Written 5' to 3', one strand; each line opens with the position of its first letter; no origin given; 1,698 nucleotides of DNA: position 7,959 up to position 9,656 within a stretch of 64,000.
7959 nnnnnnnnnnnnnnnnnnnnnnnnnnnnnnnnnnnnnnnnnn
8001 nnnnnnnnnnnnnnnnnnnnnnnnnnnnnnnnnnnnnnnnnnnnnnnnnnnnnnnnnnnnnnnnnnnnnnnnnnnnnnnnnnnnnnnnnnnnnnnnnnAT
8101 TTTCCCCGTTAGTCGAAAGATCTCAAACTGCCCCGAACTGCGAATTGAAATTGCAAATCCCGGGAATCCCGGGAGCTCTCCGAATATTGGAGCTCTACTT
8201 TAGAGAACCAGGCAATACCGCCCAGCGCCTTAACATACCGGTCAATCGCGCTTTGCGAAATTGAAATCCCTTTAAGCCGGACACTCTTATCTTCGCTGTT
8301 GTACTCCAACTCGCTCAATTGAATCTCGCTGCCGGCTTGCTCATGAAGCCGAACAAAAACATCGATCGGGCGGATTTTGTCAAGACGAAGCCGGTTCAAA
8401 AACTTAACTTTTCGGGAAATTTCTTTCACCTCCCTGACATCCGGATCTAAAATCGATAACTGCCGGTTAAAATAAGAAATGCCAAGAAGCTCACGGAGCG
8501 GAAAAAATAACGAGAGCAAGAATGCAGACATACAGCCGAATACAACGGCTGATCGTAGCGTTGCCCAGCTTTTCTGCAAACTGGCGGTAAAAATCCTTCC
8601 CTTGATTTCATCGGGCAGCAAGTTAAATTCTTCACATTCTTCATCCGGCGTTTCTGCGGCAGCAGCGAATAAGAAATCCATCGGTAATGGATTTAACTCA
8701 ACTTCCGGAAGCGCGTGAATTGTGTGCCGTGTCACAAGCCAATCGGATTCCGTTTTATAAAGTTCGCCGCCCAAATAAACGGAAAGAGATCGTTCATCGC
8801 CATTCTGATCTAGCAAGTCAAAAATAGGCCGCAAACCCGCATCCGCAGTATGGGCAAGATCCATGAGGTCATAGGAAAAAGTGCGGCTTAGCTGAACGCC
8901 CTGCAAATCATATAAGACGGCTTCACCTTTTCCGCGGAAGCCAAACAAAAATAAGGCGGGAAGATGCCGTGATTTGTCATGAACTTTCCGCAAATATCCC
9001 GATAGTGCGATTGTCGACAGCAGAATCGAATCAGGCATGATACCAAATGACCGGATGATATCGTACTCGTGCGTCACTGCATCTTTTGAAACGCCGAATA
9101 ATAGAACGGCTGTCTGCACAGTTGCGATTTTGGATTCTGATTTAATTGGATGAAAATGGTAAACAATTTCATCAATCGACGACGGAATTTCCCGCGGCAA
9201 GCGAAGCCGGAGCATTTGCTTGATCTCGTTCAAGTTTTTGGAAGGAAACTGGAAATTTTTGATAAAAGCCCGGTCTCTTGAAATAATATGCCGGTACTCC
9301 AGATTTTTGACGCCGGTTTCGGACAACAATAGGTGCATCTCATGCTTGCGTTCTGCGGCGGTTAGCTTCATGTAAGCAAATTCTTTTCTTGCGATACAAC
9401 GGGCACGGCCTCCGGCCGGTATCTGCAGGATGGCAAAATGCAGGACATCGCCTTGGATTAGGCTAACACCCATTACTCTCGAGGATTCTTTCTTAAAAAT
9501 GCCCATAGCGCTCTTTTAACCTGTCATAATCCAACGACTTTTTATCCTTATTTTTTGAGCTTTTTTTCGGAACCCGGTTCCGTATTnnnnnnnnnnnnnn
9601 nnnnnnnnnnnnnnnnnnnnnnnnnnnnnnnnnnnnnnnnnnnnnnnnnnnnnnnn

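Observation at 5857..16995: Compact T2SS locus with non-canonical order (C-D-F-peptidase-H-I-J-K-L-M-E) and no gspG or gspO in the window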

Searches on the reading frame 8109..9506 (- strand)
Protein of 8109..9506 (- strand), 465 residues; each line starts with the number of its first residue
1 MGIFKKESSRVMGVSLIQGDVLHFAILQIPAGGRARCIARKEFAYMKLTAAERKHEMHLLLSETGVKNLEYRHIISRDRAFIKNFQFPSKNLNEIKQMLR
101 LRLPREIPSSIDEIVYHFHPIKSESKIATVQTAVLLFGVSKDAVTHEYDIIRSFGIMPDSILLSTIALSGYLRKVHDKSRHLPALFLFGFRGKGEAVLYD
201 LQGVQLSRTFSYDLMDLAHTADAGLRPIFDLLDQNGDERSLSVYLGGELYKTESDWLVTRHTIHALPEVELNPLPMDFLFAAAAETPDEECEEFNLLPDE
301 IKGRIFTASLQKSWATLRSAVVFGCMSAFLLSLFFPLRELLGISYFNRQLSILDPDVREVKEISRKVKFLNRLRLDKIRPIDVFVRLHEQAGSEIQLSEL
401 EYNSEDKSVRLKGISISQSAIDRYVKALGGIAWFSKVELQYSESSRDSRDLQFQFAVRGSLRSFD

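Call 4: search_protein_families(library=pfam, proteins=[window:8109-9506:-], max_evalue=0.01)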
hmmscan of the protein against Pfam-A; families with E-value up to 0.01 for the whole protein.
window:8109-9506:- (465 aa): 1 family
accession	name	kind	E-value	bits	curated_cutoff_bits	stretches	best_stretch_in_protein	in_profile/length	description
PF05137.18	PilN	-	5.8e-05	23.5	22.8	1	387-458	6-75/78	Fimbrial assembly protein (PilN)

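Call 5: search_protein_families(library=ncbifam, proteins=[window:8109-9506:-], max_evalue=0.01)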
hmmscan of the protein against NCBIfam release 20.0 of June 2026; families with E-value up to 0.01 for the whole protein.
window:8109-9506:- (465 aa): 2 families
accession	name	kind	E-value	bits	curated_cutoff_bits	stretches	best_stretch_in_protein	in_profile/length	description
TIGR01175.1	pilM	subfamily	0.0018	17.4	133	1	57-173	57-174/348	type IV pilus assembly protein PilM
NF045709.1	Amuc_1101_fam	equivalog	0.0065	15.3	650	1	65-169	66-166/608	Amuc_1101 family PilM-like pilus complex protein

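Call 43: search_protein_families(library=pfam, proteins=[window:8109-9506:-], max_evalue=5)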
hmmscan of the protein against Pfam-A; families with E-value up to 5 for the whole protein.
window:8109-9506:- (465 aa): 1 family
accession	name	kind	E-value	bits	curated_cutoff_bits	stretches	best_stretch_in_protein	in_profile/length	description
PF05137.18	PilN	-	5.8e-05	23.5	22.8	1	387-458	6-75/78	Fimbrial assembly protein (PilN)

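Call 76: search_solved_structures(query=A6, max_evalue=1)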
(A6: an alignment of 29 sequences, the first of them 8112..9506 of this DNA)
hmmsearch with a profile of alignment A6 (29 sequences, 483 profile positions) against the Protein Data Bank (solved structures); distinct sequences matched with E-value up to 1: 17.
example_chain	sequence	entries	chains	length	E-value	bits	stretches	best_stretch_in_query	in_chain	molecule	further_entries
3jc8_Ma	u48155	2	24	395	1.8e-33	119.1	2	7-218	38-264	Type IV pilus biogenesis protein PilM | PilM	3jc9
2ych_A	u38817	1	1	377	2e-25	92.6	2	12-229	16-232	COMPETENCE PROTEIN PILM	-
5eou_A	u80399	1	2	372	4.3e-20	75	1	3-218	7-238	Type 4 fimbrial biogenesis protein PilM,Type 4 fimbrial biogenesis protein PilN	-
5eox_A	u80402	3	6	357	5e-20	74.8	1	3-218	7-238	Type 4 fimbrial biogenesis protein PilM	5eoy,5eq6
7q6d_A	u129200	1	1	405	2.7e-05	26.2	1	126-216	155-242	Cell division protein FtsA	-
7q6g_A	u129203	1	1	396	4.1e-05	25.6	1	126-216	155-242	Cell division protein FtsA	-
3jc8_Na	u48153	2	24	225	5.4e-05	25.2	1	363-449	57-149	PilN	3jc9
2j4r_A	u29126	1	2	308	0.0003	22.7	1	147-240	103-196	EXOPOLYPHOSPHATASE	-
1t6c_A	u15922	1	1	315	0.00038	22.4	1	147-240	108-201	exopolyphosphatase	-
7q6f_A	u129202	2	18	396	0.00089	21.2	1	129-216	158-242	Cell division protein FtsA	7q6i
7x54_A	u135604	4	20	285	0.0021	19.9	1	151-280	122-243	ParM/StbA family protein | Cbc-ParM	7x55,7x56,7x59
7bvy_A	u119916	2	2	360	0.0079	18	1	156-219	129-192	Cell shape determining protein MreB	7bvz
7epq_A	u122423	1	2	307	0.034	15.9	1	164-235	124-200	Putative exopolyphosphatase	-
4czl_A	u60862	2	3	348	0.054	15.3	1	175-215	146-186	ROD SHAPE-DETERMINING PROTEIN MREB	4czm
4czf_A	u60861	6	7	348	0.054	15.3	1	175-215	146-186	ROD SHAPE-DETERMINING PROTEIN MREB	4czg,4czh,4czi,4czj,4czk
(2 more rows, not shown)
